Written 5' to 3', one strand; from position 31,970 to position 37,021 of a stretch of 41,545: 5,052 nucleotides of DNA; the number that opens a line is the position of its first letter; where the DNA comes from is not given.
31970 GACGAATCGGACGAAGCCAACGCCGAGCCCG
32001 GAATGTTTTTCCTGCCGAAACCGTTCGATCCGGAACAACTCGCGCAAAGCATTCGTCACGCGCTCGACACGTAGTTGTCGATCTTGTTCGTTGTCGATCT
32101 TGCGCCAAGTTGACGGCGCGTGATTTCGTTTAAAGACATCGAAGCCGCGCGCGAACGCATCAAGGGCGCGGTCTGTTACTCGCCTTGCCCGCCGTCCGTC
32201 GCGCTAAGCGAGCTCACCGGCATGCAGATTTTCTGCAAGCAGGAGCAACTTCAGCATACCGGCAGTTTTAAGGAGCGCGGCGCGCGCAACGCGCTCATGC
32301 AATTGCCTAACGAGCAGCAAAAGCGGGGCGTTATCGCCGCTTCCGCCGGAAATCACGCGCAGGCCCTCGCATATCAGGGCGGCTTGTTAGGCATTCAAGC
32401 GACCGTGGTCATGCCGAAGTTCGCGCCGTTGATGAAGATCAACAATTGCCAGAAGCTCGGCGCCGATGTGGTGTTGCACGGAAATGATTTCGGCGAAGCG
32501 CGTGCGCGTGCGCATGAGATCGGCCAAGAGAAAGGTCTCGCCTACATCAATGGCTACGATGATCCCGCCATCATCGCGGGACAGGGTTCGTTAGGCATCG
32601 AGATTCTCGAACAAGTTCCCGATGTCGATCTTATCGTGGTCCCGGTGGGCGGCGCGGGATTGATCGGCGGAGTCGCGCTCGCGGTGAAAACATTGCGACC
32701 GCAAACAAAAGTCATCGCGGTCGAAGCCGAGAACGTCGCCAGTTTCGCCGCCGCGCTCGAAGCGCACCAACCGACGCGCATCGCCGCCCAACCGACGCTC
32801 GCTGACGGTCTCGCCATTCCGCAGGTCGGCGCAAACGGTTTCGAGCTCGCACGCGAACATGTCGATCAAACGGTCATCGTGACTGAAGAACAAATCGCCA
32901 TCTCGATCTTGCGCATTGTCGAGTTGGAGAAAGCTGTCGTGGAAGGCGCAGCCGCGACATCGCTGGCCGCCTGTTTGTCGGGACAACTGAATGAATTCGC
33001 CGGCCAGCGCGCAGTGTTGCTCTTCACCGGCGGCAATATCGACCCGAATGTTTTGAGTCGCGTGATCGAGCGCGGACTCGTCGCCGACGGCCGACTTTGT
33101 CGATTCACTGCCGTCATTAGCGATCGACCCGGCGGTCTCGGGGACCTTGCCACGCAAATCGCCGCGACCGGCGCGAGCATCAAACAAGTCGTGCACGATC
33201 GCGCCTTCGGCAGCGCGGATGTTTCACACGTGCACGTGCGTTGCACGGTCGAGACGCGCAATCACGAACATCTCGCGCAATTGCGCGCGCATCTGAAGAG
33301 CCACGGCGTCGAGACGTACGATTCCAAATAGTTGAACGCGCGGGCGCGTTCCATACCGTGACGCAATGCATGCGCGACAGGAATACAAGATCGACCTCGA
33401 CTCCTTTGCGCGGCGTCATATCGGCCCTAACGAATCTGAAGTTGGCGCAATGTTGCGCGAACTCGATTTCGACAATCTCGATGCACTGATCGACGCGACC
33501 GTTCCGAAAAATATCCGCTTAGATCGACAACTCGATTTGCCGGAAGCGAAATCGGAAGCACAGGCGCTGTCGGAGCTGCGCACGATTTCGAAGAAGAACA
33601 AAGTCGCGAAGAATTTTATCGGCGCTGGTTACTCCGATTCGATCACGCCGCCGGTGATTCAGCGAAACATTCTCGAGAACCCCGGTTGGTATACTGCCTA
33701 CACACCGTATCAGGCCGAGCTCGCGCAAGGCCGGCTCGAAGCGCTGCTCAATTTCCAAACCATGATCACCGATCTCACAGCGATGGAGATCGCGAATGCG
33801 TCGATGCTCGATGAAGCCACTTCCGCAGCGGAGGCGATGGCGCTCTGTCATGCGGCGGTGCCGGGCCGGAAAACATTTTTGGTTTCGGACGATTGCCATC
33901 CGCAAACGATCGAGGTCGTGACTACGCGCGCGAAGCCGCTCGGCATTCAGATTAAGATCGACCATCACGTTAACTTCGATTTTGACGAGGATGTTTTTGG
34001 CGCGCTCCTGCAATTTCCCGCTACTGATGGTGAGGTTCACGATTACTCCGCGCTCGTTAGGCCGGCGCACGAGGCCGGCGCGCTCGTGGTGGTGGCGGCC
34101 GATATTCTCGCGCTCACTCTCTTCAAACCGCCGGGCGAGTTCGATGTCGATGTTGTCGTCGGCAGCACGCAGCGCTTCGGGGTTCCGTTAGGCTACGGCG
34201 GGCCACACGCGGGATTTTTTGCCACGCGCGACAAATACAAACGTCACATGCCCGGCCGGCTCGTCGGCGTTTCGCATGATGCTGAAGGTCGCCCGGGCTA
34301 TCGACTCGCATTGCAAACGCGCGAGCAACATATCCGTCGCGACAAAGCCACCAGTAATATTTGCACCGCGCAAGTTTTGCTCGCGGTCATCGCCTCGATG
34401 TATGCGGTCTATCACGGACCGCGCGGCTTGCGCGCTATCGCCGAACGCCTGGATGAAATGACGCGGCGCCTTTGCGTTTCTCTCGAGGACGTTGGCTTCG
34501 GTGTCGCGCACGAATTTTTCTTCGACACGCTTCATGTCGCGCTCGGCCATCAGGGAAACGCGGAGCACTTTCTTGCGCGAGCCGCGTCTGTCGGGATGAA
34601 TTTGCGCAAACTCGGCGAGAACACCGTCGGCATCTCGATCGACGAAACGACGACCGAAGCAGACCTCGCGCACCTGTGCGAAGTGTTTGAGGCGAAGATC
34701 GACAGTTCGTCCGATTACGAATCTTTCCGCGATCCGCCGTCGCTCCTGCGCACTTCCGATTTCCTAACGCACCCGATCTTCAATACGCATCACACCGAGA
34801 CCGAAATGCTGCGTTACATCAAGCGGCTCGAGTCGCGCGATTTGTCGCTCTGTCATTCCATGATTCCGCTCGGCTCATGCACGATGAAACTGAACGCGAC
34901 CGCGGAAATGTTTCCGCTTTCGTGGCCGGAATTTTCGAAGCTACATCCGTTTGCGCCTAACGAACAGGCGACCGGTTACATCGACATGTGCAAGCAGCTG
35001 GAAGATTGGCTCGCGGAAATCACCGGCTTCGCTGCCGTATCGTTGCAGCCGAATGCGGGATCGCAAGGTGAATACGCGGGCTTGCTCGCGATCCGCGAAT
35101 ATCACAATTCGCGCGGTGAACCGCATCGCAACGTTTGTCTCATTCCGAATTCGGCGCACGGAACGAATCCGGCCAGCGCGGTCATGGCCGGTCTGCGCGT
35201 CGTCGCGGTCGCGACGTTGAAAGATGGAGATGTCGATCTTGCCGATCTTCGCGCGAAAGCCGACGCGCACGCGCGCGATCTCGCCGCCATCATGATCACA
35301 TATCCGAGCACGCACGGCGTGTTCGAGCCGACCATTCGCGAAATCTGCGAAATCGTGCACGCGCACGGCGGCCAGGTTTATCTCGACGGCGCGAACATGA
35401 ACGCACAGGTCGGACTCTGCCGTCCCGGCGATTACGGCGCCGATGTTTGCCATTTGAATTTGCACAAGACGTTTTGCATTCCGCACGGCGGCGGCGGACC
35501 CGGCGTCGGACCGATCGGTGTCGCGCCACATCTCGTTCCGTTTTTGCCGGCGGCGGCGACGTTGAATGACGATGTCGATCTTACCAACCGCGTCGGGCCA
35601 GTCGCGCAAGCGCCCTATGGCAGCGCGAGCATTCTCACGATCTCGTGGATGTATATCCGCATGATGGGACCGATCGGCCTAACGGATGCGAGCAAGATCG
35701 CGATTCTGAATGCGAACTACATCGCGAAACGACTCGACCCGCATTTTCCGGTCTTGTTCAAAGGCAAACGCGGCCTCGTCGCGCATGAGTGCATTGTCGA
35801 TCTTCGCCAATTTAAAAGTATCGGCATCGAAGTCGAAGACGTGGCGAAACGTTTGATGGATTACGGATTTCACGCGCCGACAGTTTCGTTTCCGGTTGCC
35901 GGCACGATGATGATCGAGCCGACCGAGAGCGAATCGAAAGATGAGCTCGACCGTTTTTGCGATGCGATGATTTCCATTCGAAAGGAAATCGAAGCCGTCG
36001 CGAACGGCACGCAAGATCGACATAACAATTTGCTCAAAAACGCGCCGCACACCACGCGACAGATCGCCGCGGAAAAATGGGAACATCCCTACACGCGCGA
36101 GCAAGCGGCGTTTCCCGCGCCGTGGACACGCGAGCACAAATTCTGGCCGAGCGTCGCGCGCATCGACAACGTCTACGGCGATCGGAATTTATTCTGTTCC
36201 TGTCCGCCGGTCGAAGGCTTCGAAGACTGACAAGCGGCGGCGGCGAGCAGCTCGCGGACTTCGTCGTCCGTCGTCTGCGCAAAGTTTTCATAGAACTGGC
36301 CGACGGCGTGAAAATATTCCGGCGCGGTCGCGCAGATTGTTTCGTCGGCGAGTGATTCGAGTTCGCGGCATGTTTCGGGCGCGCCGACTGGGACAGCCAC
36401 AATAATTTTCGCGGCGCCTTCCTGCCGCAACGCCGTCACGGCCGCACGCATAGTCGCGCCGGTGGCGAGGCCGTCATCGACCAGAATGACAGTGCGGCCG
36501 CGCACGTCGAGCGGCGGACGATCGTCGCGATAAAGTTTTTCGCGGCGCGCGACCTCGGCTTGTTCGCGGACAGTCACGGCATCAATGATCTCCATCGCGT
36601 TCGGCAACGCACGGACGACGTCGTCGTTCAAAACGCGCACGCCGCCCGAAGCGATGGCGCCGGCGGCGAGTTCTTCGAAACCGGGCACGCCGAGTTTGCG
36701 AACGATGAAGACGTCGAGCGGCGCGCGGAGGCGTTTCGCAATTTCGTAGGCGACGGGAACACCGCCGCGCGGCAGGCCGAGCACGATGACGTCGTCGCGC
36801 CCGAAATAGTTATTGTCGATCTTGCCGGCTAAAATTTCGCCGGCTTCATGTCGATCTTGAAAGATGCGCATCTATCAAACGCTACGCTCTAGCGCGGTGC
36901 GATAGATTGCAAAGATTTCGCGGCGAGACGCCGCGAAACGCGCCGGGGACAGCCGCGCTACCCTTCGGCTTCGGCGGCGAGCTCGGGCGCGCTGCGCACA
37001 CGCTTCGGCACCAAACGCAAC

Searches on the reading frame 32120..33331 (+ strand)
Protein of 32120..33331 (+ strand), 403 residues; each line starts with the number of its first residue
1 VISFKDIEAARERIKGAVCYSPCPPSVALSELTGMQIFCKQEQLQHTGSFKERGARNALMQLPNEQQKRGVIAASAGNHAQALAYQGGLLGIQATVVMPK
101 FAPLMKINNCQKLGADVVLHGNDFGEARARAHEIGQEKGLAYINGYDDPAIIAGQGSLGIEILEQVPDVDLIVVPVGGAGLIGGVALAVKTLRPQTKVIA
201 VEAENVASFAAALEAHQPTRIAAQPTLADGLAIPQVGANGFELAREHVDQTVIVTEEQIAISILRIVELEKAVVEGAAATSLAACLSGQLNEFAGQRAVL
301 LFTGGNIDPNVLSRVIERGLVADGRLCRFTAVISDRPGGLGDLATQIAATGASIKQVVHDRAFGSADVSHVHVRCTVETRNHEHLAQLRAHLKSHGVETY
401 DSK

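Call 8: search_protein_families(library=pfam, proteins=[window:32120-33331:+])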
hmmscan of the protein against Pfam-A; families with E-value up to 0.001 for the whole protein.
window:32120-33331:+ (403 aa): 2 families
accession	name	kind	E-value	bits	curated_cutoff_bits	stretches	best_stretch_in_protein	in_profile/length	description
PF00291.31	PALP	-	7.9e-78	262.2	35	1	18-304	5-295/295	Pyridoxal-phosphate dependent enzyme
PF13291.12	ACT_4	-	0.00012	23.1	27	1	330-394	10-71/80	ACT domain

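Call 12: find_encoding_contigs(protein=window:32120-33331:+, flank=10000, max_places=6)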
Protein window:32120-33331:+ (403 aa): no gene with exactly this product is on record in the collection.

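Call 22: find_related_loci(query=window:32120-33331:+, collection=metagenome_contigs, flank=10000)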
Query window:32120-33331:+ (403 aa) in metagenome_contigs; peptide patterns used: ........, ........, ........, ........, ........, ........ (x = any residue, [..] = any of these).
283 stretches matched a pattern; 163 encode a relative of the query (tblastn E <= 1e-3); the best 80 are kept; 80 distinct loci.
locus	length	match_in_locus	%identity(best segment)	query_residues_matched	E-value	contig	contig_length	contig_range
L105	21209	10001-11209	90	1-403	0e+0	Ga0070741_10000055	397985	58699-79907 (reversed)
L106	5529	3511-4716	81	1-402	0e+0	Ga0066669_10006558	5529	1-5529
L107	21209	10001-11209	83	1-403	0e+0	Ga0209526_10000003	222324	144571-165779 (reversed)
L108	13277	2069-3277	78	1-403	0e+0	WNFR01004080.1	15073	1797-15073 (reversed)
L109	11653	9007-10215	78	1-403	0e+0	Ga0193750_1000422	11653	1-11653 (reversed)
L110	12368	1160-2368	78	1-403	0e+0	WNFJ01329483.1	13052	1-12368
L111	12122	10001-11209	78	1-403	0e+0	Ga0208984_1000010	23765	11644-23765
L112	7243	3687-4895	78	1-403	0e+0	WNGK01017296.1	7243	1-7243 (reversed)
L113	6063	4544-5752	77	1-403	0e+0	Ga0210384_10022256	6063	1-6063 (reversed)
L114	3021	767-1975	77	1-403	0e+0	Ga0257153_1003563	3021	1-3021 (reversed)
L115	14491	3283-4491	78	1-403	0e+0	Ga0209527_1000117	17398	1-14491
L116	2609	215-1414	79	4-403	0e+0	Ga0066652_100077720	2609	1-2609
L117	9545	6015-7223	76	1-403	0e+0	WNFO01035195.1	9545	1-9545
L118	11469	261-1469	78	1-403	0e+0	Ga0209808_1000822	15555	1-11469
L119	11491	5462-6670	76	1-403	0e+0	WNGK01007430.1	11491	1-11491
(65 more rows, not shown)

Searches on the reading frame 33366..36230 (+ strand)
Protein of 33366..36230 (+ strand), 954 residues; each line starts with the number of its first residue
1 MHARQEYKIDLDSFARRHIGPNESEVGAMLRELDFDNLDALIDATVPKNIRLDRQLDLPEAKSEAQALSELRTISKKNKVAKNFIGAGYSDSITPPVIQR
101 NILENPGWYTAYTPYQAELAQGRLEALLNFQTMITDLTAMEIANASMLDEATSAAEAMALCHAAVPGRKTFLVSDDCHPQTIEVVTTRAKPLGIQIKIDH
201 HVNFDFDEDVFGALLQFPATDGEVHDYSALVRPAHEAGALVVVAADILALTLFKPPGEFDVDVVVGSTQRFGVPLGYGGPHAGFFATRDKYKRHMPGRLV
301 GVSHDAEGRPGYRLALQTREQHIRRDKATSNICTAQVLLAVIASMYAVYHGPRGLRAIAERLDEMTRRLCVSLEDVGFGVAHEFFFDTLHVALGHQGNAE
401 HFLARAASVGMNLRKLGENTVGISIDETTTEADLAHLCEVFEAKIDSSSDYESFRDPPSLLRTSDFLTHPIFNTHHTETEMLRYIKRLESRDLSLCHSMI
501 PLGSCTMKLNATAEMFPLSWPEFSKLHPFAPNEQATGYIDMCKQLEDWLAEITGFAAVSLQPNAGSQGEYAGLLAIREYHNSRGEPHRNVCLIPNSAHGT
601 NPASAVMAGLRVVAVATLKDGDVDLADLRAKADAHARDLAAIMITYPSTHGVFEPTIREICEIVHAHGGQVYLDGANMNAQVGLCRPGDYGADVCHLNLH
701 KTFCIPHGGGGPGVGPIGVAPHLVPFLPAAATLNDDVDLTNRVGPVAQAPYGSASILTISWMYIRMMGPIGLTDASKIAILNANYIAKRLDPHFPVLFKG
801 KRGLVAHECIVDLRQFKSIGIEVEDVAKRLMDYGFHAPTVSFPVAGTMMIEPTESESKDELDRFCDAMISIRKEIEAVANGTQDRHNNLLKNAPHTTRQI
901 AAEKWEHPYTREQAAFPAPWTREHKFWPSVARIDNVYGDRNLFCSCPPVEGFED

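Call 8: search_protein_families(library=pfam, proteins=[window:33366-36230:+])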
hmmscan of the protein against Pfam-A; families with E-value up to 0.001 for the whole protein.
window:33366-36230:+ (954 aa): 4 families
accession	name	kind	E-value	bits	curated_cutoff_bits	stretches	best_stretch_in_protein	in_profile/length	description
PF02347.22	GDC-P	-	1.7e-190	633.9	26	2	16-441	1-429/429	Glycine cleavage system P-protein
PF21478.3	GcvP2_C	-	5.2e-60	201.2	27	1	775-895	1-122/122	Glycine dehydrogenase, C-terminal domain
PF01212.27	Beta_elim_lyase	-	1.8e-06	28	27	1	542-707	34-205/288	Beta-eliminating lyase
PF01053.26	Cys_Met_Meta_PP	-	7.4e-05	21.9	27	0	135-270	59-198/381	Cys/Met metabolism PLP-dependent enzyme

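Call 11: find_encoding_contigs(protein=window:33366-36230:+, flank=10000, max_places=6)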
Protein window:33366-36230:+ (954 aa): 1 contig read that carries it; 1 place shown.
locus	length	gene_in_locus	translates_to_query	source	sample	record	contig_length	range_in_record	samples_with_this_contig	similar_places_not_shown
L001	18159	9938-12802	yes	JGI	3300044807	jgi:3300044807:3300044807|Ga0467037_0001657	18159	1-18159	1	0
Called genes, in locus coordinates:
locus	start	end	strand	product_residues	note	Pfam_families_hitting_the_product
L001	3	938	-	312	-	?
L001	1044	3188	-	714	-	PF01656:CbiA (weak), PF06564:CBP_BcsQ (weak), PF10609:ParA (weak), PF13614:AAA_31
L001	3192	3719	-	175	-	PF02563:Poly_export, PF22461:SLBB_2, PF10531:SLBB (weak)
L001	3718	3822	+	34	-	-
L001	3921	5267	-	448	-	PF10082:BBP2_2 (faint)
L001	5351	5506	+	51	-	-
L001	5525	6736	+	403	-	-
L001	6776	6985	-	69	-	-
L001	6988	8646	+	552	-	PF08447:PAS_3, PF02518:HATPase_c, PF00072:Response_reg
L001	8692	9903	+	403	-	PF00291:PALP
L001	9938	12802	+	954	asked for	PF02347:GDC-P, PF01212:Beta_elim_lyase (weak), PF21478:GcvP2_C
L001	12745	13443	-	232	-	PF00156:Pribosyltran, PF14681:UPRTase (weak)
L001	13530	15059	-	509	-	PF01266:DAO, PF01494:FAD_binding_3, PF01593:Amino_oxidase, PF01946:Thi4 (weak), PF07992:Pyr_redox_2 (weak), PF12831:FAD_oxidored (faint), PF13450:NAD_binding_8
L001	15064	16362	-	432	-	-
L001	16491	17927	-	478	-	PF08323:Glyco_transf_5, PF13439:Glyco_transf_4 (faint), PF00534:Glycos_transf_1, PF13692:Glyco_trans_1_4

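Call 54: list_cluster_members(proteins=[window:33366-36230:+, window:30416-32074:+, window:36958-38487:-])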
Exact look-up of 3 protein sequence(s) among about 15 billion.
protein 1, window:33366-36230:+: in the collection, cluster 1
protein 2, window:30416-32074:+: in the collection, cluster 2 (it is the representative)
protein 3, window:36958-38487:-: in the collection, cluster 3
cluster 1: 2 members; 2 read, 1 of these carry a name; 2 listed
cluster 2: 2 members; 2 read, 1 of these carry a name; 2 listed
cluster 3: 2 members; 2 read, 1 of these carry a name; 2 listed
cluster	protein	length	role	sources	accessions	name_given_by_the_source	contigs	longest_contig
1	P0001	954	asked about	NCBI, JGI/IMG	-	-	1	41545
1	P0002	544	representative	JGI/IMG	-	glycine dehydrogenase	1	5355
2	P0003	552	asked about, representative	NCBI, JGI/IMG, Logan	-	-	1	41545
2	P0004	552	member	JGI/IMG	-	PAS domain S-box-containing protein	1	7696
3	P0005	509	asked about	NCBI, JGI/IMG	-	-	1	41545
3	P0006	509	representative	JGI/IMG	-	protoporphyrinogen oxidase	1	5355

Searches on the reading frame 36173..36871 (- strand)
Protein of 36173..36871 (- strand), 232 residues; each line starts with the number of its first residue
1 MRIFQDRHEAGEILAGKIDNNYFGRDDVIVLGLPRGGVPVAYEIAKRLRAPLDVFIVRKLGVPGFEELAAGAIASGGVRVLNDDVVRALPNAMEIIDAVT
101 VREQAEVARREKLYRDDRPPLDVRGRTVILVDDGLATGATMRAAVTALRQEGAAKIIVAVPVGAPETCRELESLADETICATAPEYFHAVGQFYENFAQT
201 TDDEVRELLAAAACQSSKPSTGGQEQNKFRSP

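Call 60: search_protein_families(library=pfam, proteins=[window:36173-36871:-], max_evalue=0.0001)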
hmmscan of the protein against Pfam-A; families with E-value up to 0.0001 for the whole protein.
window:36173-36871:- (232 aa): 2 families
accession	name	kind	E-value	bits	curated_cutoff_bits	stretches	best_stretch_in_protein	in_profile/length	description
PF00156.33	Pribosyltran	-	1.5e-23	83.3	26.3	1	14-192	18-152/158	Phosphoribosyl transferase domain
PF14681.12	UPRTase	-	3.6e-07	30.3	27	1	83-173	82-170/206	Uracil phosphoribosyltransferase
